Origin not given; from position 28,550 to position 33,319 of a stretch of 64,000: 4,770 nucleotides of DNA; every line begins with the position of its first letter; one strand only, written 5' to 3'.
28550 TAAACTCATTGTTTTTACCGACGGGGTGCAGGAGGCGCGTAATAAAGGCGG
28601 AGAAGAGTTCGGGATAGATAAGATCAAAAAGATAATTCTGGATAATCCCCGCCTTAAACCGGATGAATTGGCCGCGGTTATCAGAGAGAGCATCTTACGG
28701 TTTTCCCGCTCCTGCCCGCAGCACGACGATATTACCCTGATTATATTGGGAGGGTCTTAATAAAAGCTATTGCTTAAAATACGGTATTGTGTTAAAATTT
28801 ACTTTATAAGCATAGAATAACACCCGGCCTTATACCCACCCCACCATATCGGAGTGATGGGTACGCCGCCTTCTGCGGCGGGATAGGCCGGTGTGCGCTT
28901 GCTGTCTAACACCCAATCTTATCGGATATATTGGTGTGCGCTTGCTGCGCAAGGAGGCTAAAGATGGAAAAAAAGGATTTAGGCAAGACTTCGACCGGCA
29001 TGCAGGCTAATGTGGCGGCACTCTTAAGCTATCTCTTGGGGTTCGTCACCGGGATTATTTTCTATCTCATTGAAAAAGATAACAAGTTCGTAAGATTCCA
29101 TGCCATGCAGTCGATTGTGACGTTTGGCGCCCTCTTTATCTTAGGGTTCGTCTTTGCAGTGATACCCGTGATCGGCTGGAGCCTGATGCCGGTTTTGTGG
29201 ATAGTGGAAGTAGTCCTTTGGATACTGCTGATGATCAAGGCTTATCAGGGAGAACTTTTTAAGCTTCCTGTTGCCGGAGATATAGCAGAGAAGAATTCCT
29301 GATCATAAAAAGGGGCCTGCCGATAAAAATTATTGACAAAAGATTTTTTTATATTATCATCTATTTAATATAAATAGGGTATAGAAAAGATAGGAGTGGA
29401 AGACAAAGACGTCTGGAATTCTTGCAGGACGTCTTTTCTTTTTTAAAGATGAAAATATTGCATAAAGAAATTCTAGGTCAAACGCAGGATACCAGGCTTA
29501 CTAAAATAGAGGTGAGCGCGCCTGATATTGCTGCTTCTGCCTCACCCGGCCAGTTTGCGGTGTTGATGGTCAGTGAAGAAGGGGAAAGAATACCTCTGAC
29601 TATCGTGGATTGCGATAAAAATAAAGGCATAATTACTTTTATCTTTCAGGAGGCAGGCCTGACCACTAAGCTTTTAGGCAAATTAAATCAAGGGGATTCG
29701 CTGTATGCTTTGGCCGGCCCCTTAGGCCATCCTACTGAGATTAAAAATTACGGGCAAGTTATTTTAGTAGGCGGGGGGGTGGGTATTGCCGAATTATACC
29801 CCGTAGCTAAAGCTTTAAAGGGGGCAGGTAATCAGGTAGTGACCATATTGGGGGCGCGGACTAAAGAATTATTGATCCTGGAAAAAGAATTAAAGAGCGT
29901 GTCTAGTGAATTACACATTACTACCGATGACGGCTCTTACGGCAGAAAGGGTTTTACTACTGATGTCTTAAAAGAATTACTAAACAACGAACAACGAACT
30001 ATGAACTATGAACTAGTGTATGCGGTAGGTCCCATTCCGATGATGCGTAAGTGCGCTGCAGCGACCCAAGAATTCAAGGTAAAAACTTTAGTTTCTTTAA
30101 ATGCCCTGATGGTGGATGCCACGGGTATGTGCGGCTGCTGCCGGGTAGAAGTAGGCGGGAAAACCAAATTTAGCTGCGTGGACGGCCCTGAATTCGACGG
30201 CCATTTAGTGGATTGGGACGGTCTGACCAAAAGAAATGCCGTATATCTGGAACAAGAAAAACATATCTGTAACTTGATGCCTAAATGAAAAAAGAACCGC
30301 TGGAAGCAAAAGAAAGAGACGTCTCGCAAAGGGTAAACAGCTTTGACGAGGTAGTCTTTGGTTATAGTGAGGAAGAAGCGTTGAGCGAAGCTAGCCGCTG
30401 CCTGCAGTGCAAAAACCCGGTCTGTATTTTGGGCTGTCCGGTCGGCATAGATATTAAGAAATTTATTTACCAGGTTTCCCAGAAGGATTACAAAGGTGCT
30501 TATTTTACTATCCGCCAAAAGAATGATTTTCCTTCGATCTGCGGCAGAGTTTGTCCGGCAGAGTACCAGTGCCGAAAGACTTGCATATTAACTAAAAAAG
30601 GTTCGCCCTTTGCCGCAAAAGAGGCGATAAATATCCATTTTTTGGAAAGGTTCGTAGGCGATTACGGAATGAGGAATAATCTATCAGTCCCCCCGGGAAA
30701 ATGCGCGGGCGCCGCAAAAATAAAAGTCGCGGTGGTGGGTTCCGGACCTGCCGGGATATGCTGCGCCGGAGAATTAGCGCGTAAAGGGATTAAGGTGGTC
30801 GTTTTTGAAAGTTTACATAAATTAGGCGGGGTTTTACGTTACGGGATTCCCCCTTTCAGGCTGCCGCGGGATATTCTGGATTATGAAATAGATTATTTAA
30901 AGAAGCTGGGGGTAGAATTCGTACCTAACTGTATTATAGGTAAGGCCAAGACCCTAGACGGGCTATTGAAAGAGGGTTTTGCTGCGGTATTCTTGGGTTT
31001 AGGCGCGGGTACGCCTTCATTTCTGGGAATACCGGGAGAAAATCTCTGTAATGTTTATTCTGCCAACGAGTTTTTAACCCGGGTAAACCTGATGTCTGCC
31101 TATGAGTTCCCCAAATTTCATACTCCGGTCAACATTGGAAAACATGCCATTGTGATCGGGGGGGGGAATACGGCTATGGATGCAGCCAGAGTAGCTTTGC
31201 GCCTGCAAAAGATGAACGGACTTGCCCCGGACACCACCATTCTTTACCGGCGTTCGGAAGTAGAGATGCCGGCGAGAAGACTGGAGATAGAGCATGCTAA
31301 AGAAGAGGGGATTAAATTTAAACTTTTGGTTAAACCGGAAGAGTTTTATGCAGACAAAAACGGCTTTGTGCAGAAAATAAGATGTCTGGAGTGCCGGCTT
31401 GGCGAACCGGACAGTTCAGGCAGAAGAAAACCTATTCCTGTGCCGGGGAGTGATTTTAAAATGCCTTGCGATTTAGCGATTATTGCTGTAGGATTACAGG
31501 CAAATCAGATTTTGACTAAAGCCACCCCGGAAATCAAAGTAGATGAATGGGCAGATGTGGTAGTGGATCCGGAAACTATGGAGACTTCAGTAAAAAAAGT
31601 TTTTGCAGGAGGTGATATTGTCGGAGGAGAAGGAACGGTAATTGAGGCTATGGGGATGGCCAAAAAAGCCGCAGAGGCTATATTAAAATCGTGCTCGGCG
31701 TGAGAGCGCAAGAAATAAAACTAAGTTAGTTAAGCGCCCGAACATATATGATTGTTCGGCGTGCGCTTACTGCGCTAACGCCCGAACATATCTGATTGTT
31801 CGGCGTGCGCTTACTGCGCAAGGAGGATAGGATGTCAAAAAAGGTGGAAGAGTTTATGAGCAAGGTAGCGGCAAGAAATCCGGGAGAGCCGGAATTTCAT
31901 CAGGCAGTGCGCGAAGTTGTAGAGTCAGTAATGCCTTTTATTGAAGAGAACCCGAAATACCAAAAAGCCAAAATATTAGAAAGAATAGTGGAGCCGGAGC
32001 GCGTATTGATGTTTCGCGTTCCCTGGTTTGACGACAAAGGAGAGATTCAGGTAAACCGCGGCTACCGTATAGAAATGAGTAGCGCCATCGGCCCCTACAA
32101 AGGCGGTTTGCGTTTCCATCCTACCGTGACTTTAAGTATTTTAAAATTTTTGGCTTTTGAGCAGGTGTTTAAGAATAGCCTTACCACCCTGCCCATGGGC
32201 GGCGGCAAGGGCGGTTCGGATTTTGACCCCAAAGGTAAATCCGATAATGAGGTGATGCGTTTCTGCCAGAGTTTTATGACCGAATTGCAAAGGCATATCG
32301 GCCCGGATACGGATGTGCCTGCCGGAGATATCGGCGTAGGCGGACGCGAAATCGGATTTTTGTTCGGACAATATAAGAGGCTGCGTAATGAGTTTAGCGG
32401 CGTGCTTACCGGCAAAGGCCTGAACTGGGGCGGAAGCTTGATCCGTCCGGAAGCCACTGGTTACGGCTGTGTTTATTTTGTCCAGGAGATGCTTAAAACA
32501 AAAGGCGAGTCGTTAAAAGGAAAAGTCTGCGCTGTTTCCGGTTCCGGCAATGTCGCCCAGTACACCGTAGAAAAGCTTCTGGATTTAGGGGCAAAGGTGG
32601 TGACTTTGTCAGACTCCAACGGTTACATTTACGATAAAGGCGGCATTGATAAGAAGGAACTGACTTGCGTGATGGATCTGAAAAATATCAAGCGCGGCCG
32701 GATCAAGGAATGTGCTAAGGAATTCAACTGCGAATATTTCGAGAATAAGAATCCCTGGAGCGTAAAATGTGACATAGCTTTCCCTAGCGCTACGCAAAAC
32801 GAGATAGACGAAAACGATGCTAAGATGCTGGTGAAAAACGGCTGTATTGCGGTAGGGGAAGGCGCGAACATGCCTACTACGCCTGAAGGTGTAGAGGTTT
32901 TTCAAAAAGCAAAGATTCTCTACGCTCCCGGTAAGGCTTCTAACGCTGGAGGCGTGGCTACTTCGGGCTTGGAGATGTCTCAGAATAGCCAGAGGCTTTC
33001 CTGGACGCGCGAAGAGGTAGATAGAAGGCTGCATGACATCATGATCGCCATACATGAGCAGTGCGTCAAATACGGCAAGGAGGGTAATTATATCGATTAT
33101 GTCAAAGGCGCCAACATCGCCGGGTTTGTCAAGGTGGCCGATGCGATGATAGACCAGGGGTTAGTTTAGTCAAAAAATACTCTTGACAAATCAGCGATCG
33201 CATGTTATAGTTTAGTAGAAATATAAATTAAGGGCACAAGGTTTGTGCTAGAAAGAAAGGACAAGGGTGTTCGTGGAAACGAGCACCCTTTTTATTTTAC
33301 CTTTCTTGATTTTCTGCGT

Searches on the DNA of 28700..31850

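Call 75: search_rna_families(source=window, start=28700, end=31850, threshold=evalue, max_evalue=0.1)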
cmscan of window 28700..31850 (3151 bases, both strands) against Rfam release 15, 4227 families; matches with E-value up to 0.1: 0.
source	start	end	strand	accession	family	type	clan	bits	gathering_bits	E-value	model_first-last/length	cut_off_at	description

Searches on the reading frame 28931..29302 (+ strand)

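Call 7: search_protein_families(library=pfam, proteins=[window:28931-29302:+])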
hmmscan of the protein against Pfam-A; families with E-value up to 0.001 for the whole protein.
window:28931-29302:+ (123 aa): 1 family
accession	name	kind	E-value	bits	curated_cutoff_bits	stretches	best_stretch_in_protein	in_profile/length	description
PF09685.15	DUF4870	-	5.3e-12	46.1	25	1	27-115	9-103/107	Domain of unknown function (DUF4870)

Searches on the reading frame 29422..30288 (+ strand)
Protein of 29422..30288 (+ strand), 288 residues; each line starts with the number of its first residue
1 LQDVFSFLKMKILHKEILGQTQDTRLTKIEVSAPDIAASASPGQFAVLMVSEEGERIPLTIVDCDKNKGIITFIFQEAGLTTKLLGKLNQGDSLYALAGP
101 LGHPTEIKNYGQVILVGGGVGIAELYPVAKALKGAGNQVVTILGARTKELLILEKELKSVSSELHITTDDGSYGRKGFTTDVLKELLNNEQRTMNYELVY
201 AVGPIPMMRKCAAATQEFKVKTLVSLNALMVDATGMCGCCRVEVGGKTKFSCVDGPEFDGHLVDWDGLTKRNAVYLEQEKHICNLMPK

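Call 7: search_protein_families(library=pfam, proteins=[window:29422-30288:+])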
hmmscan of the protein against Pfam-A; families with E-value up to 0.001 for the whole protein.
window:29422-30288:+ (288 aa): 2 families
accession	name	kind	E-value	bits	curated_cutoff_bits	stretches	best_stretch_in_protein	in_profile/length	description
PF10418.14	DHODB_Fe-S_bind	-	9.8e-11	41.6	23.9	1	228-263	2-40/41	Iron-sulfur cluster binding domain of dihydroorotate dehydrogenase B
PF00175.26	NAD_binding_1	-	9.5e-07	29.9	22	1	115-211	1-107/109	Oxidoreductase NAD-binding domain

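Call 51: search_protein_families(library=ncbifam, proteins=[window:29422-30288:+], max_evalue=0.00001)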
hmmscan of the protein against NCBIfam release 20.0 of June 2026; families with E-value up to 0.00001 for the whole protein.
window:29422-30288:+ (288 aa): 14 families
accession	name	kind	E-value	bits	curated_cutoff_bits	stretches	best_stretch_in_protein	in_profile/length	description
NF004862.0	PRK06222.1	subfamily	2.4e-113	378.3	220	1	11-282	3-267/281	sulfide/dihydroorotate dehydrogenase-like FAD/NAD-binding protein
NF009414.0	PRK12778.1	equivalog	1.5e-103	347.5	1103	1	11-282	3-267/752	bifunctional dihydroorotate dehydrogenase B NAD binding subunit/NADPH-dependent glutamate synthase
NF009413.0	PRK12775.1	equivalog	3.1e-84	283.5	1895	1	29-281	17-266/1006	putative trifunctional 2-polyprenylphenol hydroxylase/glutamate synthase subunit beta/ferritin domain-containing protein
NF009415.0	PRK12779.1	equivalog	4.6e-65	220.1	1519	1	13-281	649-936/944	putative bifunctional glutamate synthase subunit beta/2-polyprenylphenol hydroxylase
NF000796.0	PRK00054.1-1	equivalog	1.6e-44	152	224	1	35-263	24-235/254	dihydroorotate dehydrogenase electron transfer subunit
NF000799.0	PRK00054.1-4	equivalog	7.1e-37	126.9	314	1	36-259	29-252/258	dihydroorotate dehydrogenase electron transfer subunit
NF000798.0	PRK00054.1-3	equivalog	4.6e-35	121.4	219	1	37-262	28-241/244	dihydroorotate dehydrogenase electron transfer subunit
NF000797.0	PRK00054.1-2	equivalog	4.4e-34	118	270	1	35-259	37-261/267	dihydroorotate dehydrogenase electron transfer subunit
NF004470.0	PRK05802.1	equivalog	4.2e-18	65.4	313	1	10-248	68-309/330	sulfide/dihydroorotate dehydrogenase-like FAD/NAD-binding protein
NF006220.0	PRK08345.1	subfamily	4e-16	59.1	395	1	8-259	11-283/294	cytochrome-c3 hydrogenase subunit gamma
NF040830.1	sulfhyd_ShyC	equivalog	1.6e-11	43.9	600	1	25-271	22-285/288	NAD(P)-dependent hydrogenase/sulfhydrogenase 2 subunit gamma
NF040835.1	sulfhyd_HydG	equivalog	3.6e-11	42.8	650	1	9-259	19-280/292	NADPH-dependent hydrogenase/sulfhydrogenase 1 subunit gamma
NF005128.0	PRK06567.1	equivalog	4.4e-07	28.2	1072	1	36-142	817-924/1031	putative bifunctional glutamate synthase subunit beta/2-polyprenylphenol hydroxylase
NF040810.1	BenC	equivalog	6.2e-06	25.6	430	1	38-221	132-321/333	benzoate 1,2-dioxygenase electron transfer component BenC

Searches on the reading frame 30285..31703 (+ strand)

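Call 7: search_protein_families(library=pfam, proteins=[window:30285-31703:+])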
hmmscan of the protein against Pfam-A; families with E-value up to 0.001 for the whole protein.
window:30285-31703:+ (472 aa): 13 families
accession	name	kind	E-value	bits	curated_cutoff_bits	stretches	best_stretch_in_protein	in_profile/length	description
PF14691.11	Fer4_20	-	3.3e-37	127.2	25.8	1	17-131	2-111/113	Dihydroprymidine dehydrogenase domain II, 4Fe-4S cluster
PF07992.20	Pyr_redox_2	-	1.5e-30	107.1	26.1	1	147-458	2-290/291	Pyridine nucleotide-disulphide oxidoreductase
PF00070.33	Pyr_redox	-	2e-12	47.9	22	2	287-366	1-78/82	Pyridine nucleotide-disulphide oxidoreductase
PF13738.12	Pyr_redox_3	-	1e-11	45.1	30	1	271-443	152-305/305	Pyridine nucleotide-disulphide oxidoreductase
PF13450.12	NAD_binding_8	-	3e-08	34.3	21.9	1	150-185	1-36/68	NAD(P)-binding Rossmann-like domain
PF12831.13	FAD_oxidored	-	1.1e-06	28.6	27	1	148-184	2-38/416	FAD dependent oxidoreductase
PF01494.25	FAD_binding_3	-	8.8e-06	25.6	22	1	146-178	2-34/349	FAD binding domain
PF01946.23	Thi4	-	4.7e-05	23.2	26.2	1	144-184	16-57/235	Thi4 family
PF00890.30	FAD_binding_2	-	6.3e-05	22.8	20.4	1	148-182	2-36/414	FAD binding domain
PF01134.28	GIDA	-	7.4e-05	22.4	22.1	0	147-180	1-32/391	Glucose inhibited division protein A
PF01262.27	AlaDh_PNT_C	-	0.00013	21.9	23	0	135-176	18-59/214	Alanine dehydrogenase/PNT, C-terminal domain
PF03486.20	HI0933_like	-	0.00016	21.7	50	1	147-181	2-36/244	HI0933-like protein Rossmann domain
PF01266.30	DAO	-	0.00044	20.3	27.9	1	147-176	1-30/353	FAD dependent oxidoreductase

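Call 51: search_protein_families(library=ncbifam, proteins=[window:30285-31703:+], max_evalue=0.00001)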
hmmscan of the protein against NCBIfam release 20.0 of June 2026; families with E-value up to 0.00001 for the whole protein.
window:30285-31703:+ (472 aa): 29 families (the best 25 are shown)
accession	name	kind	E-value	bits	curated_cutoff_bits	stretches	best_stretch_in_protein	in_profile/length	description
NF009414.0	PRK12778.1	equivalog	5.2e-177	590.4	1103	1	5-468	296-747/752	bifunctional dihydroorotate dehydrogenase B NAD binding subunit/NADPH-dependent glutamate synthase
TIGR01316.1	gltA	equivalog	2.5e-155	517.7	471.75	1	14-466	3-445/449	NADPH-dependent glutamate synthase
NF009413.0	PRK12775.1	equivalog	1.4e-149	499.8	1895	1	9-466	303-750/1006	putative trifunctional 2-polyprenylphenol hydroxylase/glutamate synthase subunit beta/ferritin domain-containing protein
NF009415.0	PRK12779.1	equivalog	3.5e-111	372.7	1519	1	50-469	213-625/944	putative bifunctional glutamate synthase subunit beta/2-polyprenylphenol hydroxylase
NF009410.0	PRK12771.1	subfamily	1.3e-107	360.8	516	2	45-466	48-441/566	NAD(P)-binding protein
TIGR01318.1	gltD_gamma_fam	subfamily_domain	1.5e-101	340.3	482.95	1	7-468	10-463/467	glutamate synthase, small subunit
NF009454.0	PRK12814.1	equivalog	2.2e-99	333.7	916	2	47-466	104-496/657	putative NADPH-dependent glutamate synthase small subunit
NF009408.0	PRK12769.1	equivalog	2.6e-95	319.9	1003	1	6-468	194-649/659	formate-dependent uric acid utilization protein AegA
NF009451.0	PRK12809.1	equivalog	1.7e-83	281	1154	1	10-467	181-631/639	formate-dependent uric acid utilization protein YgfT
TIGR03315.1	Se_ygfK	equivalog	5.9e-82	275.6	835.3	1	33-468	433-837/1012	putative selenate reductase subunit YgfK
NF010590.0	PRK13984.1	equivalog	3.6e-79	266.5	946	1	6-466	159-602/611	putative oxidoreductase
TIGR01317.1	GOGAT_sm_gam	subfamily_domain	6.8e-70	236.3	447.7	1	6-466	11-474/485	glutamate synthase small subunit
NF009409.0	PRK12770.1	subfamily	1.6e-60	205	343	1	143-466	16-346/360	putative glutamate synthase subunit beta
NF045663.1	diclust_near_Sec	equivalog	1.8e-37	128.9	530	1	35-243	8-201/759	pyridine nucleotide-disulfide oxidoreductase/dicluster-binding protein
NF045599.1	bili_reduct_long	exception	6.1e-14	51.2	750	1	143-266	379-499/641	bilirubin reductase, long form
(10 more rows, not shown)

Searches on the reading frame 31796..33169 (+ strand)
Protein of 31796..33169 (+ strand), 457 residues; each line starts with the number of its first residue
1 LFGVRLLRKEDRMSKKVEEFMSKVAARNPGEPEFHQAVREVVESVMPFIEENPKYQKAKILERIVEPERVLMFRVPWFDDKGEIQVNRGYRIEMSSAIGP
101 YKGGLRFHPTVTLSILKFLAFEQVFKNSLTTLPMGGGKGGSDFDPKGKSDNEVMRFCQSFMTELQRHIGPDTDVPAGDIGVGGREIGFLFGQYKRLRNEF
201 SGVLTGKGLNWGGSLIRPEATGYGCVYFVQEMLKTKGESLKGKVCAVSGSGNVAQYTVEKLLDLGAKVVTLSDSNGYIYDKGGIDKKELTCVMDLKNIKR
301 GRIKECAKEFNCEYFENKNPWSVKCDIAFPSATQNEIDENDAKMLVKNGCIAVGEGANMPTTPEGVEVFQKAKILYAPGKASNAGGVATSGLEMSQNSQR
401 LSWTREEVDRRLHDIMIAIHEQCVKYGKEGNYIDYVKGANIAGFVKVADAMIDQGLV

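Call 7: search_protein_families(library=pfam, proteins=[window:31796-33169:+])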
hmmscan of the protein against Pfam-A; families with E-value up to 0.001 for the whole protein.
window:31796-33169:+ (457 aa): 2 families
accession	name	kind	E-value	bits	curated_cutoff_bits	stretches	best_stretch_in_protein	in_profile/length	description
PF00208.27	ELFV_dehydrog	-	1.2e-94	316.9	23.4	1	212-455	1-241/241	Glutamate/Leucine/Phenylalanine/Valine dehydrogenase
PF02812.23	ELFV_dehydrog_N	-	6.1e-52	175.2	25.3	1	67-194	1-128/129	Glu/Leu/Phe/Val dehydrogenase, dimerisation domain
